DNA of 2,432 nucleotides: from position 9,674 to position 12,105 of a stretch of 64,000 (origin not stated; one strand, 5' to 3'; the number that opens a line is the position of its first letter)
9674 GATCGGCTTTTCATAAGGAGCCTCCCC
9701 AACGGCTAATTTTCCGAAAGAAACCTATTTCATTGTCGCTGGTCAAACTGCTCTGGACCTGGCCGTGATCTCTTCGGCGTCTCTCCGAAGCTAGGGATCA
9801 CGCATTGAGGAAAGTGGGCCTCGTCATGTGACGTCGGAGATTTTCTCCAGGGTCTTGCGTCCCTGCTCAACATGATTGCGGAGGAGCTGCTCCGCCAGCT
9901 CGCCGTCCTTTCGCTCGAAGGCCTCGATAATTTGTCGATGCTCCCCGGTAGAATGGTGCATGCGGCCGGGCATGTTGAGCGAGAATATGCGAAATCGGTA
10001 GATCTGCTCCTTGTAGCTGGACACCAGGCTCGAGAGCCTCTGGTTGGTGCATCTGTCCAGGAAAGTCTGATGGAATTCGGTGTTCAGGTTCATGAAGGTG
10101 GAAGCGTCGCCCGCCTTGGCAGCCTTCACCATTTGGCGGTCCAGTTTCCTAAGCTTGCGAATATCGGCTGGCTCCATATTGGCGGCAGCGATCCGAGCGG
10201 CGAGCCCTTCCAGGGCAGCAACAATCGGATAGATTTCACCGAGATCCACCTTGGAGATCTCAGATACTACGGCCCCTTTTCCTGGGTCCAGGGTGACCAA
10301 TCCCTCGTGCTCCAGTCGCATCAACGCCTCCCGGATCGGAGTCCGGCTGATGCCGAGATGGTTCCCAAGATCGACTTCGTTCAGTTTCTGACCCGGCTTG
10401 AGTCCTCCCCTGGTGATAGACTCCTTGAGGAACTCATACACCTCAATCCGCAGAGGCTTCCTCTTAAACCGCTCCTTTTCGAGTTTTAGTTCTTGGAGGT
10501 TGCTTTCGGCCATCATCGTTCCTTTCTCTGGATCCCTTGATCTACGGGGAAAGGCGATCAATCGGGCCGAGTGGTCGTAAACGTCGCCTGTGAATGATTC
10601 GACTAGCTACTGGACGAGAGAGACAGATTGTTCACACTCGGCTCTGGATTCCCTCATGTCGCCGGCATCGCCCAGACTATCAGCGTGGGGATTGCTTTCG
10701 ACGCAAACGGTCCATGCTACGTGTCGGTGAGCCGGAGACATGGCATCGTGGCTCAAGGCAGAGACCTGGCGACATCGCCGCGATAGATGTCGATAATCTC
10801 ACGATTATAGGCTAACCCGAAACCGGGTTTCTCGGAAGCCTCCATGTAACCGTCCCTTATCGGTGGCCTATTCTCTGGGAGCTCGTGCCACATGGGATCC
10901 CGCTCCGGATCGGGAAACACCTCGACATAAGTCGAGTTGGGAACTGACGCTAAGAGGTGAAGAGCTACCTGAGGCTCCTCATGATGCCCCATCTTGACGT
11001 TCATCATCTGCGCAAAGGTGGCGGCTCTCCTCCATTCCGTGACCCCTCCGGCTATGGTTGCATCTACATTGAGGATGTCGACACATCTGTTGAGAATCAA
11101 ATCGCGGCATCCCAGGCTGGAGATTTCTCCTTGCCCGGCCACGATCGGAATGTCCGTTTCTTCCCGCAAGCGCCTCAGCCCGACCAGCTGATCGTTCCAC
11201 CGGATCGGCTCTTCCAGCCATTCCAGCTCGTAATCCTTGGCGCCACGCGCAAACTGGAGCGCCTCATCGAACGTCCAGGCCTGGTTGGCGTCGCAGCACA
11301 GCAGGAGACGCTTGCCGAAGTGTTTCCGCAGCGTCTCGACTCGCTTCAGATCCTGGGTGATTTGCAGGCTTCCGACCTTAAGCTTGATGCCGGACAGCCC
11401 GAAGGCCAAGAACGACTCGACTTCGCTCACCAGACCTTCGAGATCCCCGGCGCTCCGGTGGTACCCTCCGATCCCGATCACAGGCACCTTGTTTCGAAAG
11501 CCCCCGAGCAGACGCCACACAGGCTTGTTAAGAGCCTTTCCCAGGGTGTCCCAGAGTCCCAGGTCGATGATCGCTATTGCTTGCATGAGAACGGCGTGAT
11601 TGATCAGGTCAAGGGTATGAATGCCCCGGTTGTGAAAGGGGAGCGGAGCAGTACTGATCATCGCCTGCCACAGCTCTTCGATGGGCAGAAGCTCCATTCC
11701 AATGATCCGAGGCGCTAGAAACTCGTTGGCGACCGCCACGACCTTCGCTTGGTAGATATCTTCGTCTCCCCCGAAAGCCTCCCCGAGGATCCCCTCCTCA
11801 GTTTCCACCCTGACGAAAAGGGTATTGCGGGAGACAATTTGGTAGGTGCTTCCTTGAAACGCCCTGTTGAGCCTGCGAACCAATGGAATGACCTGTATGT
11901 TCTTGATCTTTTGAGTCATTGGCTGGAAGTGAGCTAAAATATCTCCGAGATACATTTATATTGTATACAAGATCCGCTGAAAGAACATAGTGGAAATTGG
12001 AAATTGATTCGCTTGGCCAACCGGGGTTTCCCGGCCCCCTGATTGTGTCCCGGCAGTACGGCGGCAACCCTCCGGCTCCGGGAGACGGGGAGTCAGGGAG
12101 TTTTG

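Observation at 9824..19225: GntR-headed sugar/sugar-acid cluster with an unexpected oxidative module (E1 beta+alpha, ferredoxin-like protein, ADP-forming CoA ligase)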

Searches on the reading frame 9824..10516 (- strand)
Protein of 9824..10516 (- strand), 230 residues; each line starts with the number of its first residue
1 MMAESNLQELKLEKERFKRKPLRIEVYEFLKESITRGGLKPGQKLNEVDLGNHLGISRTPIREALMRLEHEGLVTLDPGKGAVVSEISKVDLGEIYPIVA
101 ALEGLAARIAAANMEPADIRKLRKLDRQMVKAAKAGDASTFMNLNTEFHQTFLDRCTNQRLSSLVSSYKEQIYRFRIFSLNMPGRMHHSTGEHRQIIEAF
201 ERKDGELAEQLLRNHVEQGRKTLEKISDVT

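Call 5: search_protein_families(library=pfam, proteins=[window:9824-10516:-], max_evalue=0.01)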
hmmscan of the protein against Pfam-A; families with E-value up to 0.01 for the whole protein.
window:9824-10516:- (230 aa): 6 families
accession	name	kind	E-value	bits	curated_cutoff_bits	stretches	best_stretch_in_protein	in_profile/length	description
PF07729.17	FCD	-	2.5e-30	105.9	24.3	1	94-217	1-124/125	FCD domain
PF00392.27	GntR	-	3.5e-17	62.3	27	1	25-84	4-64/64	Bacterial regulatory proteins, gntR family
PF01978.25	TrmB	-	0.0029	17.9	25.6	0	45-80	23-58/68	Sugar-specific transcriptional regulator TrmB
PF01726.22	LexA_DNA_bind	-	0.0043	17.2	23.7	1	25-80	10-62/65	LexA DNA binding domain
PF13545.12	HTH_Crp_2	-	0.0045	17.4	27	0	45-80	23-57/70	Crp-like helix-turn-helix domain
PF13412.12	HTH_24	-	0.0096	15.9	21.9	0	48-75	21-48/48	Winged helix-turn-helix DNA-binding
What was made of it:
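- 9824..10516 (-): GntR-family regulator with FCD effector domain (FadR-like subfamily). It is the second gene of the minus-strand MR-GntR operon. Pfam FCD 105.9 bits and GntR 62.3 bits (call 5).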

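Call 6: search_protein_families(library=ncbifam, proteins=[window:9824-10516:-], max_evalue=0.01)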
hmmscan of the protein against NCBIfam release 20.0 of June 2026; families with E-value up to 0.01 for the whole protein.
window:9824-10516:- (230 aa): 28 families (the best 25 are shown)
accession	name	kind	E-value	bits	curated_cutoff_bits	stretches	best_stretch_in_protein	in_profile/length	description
TIGR03338.1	phnR_burk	equivalog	6.4e-42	143.6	271.5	1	19-221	9-211/212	phosphonate utilization associated transcriptional regulator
NF003011.0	PRK03837.1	subfamily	1.6e-22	80.3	260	2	102-226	114-236/241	transcriptional regulator NanR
NF008504.0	PRK11414.1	equivalog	1.5e-21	77.1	225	1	17-218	7-210/221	GntR family transcriptional regulator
NF008576.0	PRK11534.1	equivalog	1.2e-13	51.2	218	1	20-216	6-210/225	DNA-binding transcriptional regulator CsiR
NF007741.0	PRK10421.1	equivalog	4e-13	49.3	311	2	25-85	11-72/262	transcriptional regulator LldR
NF007442.0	PRK09990.1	equivalog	1e-11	44.8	301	1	19-226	8-238/256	transcriptional regulator GlcC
NF007001.0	PRK09464.1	equivalog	7.1e-11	42.2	330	1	27-216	16-225/254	pyruvate dehydrogenase complex transcriptional repressor PdhR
NF052282.1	PLP_TF_PdxR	equivalog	1.2e-09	37.8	320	1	21-90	1-71/448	MocR-like pyridoxine biosynthesis transcription factor PdxR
NF007588.0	PRK10225.1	equivalog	2.4e-08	33.6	442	1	25-88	13-77/257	Uxu operon transcriptional regulator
TIGR02404.1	trehalos_R_Bsub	equivalog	3.6e-07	30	211.95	1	25-92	4-72/233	trehalose operon repressor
TIGR02812.1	fadR_gamma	equivalog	5.9e-07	29.4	249.2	1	28-211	13-202/235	fatty acid metabolism transcriptional regulator FadR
TIGR02018.2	his_ut_repres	equivalog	1e-06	28.3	220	1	26-87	4-66/226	histidine utilization transcriptional repressor HutC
NF008571.0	PRK11523.1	equivalog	1.2e-06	28.2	396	1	29-223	16-225/258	transcriptional regulator ExuR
NF003444.0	PRK04984.1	equivalog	2e-06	27.5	189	1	28-103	14-90/239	fatty acid metabolism transcriptional regulator FadR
NF008491.0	PRK11402.1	subfamily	5.9e-06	26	269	1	15-85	5-76/243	GntR family transcriptional regulator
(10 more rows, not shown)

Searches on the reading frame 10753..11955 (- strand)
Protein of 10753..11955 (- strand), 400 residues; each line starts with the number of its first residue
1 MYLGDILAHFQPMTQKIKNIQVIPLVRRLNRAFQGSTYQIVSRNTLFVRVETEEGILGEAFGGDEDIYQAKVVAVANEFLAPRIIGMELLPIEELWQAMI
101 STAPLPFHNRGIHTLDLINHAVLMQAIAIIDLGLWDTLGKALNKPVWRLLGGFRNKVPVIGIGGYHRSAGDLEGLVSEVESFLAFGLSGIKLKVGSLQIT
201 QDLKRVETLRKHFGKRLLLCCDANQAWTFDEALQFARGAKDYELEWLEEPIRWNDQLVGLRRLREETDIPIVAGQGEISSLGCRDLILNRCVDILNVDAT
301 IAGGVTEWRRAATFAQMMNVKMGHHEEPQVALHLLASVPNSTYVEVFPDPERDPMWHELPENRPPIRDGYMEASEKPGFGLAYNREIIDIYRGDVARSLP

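Call 5: search_protein_families(library=pfam, proteins=[window:10753-11955:-], max_evalue=0.01)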
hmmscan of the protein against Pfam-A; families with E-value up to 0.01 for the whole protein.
window:10753-11955:- (400 aa): 2 families
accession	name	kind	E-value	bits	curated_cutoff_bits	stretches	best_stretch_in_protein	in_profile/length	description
PF13378.12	MR_MLE_C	-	1.9e-50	172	29.4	1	176-386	3-218/219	Enolase C-terminal domain-like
PF02746.21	MR_MLE_N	-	1.9e-12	47.8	22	1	36-151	19-117/117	Mandelate racemase / muconate lactonizing enzyme, N-terminal domain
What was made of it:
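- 10753..11955 (-): Enolase-superfamily (MR-subgroup-like) acid-sugar dehydratase, called 'MR2' in this report. MR_MLE_C 172 bits and MR_MLE_N 47.8 bits (call 5).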

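Call 6: search_protein_families(library=ncbifam, proteins=[window:10753-11955:-], max_evalue=0.01)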
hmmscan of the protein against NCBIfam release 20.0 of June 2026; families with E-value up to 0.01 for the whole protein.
window:10753-11955:- (400 aa): 17 families
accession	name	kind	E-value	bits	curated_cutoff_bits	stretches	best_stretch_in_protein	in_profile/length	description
NF047820.1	TalGalacDh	equivalog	2.3e-49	168.3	500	1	33-384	26-357/371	L-talarate/galactarate dehydratase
NF040866.1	AraD_Arch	equivalog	3.8e-46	157.8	650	1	48-392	37-370/372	arabinonate dehydratase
NF043051.1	ManoateDhtManD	equivalog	1.7e-38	132.5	550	2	205-391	194-383/403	D-mannonate dehydratase ManD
NF011654.0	PRK15072.1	subfamily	2e-35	122.4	430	2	205-392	195-385/404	D-galactonate dehydratase family protein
NF010624.0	PRK14017.1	equivalog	1.5e-30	106.6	311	1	37-332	8-291/382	galactonate dehydratase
NF011968.0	PRK15440.1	equivalog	2.7e-28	99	393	1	34-387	48-387/395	L-rhamnonate dehydratase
NF040790.2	glucon_galact_dh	equivalog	8e-28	97.3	750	1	125-392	92-370/390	bifunctional D-gluconate/D-galactonate dehydratase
TIGR02534.1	mucon_cyclo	subfamily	8.6e-25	87.6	334.95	1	23-322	11-292/368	muconate/chloromuconate family cycloisomerase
NF043002.1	HProlDhtase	equivalog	4.1e-19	68.7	500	1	125-385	100-356/366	cis-3-hydroxy-L-proline dehydratase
TIGR01928.1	menC_lowGC_arch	equivalog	6.7e-16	58.2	200.65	1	29-319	7-275/325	o-succinylbenzoate synthase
NF041118.1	A_G_epim_Thtga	equivalog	2.6e-15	56.4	500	1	128-300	99-266/341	L-Ala-D/L-Glu epimerase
TIGR01927.1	menC_gam_Gplu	equivalog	1.9e-12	47.1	130.55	1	184-318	122-256/307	o-succinylbenzoate synthase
NF002782.0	PRK02901.1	equivalog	1.2e-11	44.1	288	1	186-308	102-225/328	o-succinylbenzoate synthase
TIGR03247.1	glucar-dehydr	equivalog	2.9e-10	39.4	828.7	2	184-258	194-266/441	glucarate dehydratase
NF042940.1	racemase_DgcA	equivalog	3.6e-08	33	400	1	126-320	84-264/323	N-acetyl-D-Glu racemase DgcA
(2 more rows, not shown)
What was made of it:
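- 10753..11955 (-): The nearest NCBIfam models are L-talarate/galactarate dehydratase (168 bits) and arabinonate dehydratase (158 bits), both far below cut-off (call 6).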

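Call 22: search_solved_structures(query=window:10753-11955:-, max_evalue=1e-20)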
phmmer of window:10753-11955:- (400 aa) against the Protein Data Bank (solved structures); distinct sequences matched with E-value up to 1e-20: 57.
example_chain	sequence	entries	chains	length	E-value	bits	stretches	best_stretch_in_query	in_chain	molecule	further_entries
3msy_A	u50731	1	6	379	3.6e-87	296.4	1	16-392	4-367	Mandelate racemase/muconate lactonizing enzyme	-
3no1_A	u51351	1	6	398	4.7e-87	296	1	17-392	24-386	Mandelate racemase/muconate lactonizing enzyme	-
4h83_A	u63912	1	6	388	5e-87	296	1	17-392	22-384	Mandelate racemase/muconate lactonizing enzyme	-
5olc_A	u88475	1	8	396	1.1e-45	159.8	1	12-390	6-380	Galactonate dehydratase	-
2ovl_A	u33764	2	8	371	9e-40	140.3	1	20-385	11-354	Putative racemase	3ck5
3bjs_A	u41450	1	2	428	2.4e-34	122.5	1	15-391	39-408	Mandelate racemase/muconate lactonizing enzyme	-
2og9_A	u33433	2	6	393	8.1e-33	117.4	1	45-387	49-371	Mandelate racemase/muconate lactonizing enzyme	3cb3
3stp_A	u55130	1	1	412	1.4e-32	116.6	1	46-385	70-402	Galactonate dehydratase, putative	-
3ssz_A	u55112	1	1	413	3.1e-32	115.5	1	46-382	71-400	Mandelate racemase/muconate lactonizing enzyme, N-terminal domain protein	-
3sqs_A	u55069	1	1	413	1.7e-30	109.8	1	46-383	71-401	mandelate racemase/muconate lactonizing protein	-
2pp0_A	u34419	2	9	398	8.5e-29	104.2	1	122-384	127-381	L-talarate/Galactarate Dehydratase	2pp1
4e4f_A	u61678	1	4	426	3.8e-28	102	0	204-394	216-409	MANNONATE DEHYDRATASE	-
2pp3_A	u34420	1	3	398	5.8e-28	101.4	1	122-384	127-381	L-talarate/galactarate dehydratase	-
4il2_A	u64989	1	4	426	7.6e-28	101.1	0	206-390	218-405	Starvation sensing protein rspA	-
3ugv_A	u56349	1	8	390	9.8e-28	100.7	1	14-388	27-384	Enolase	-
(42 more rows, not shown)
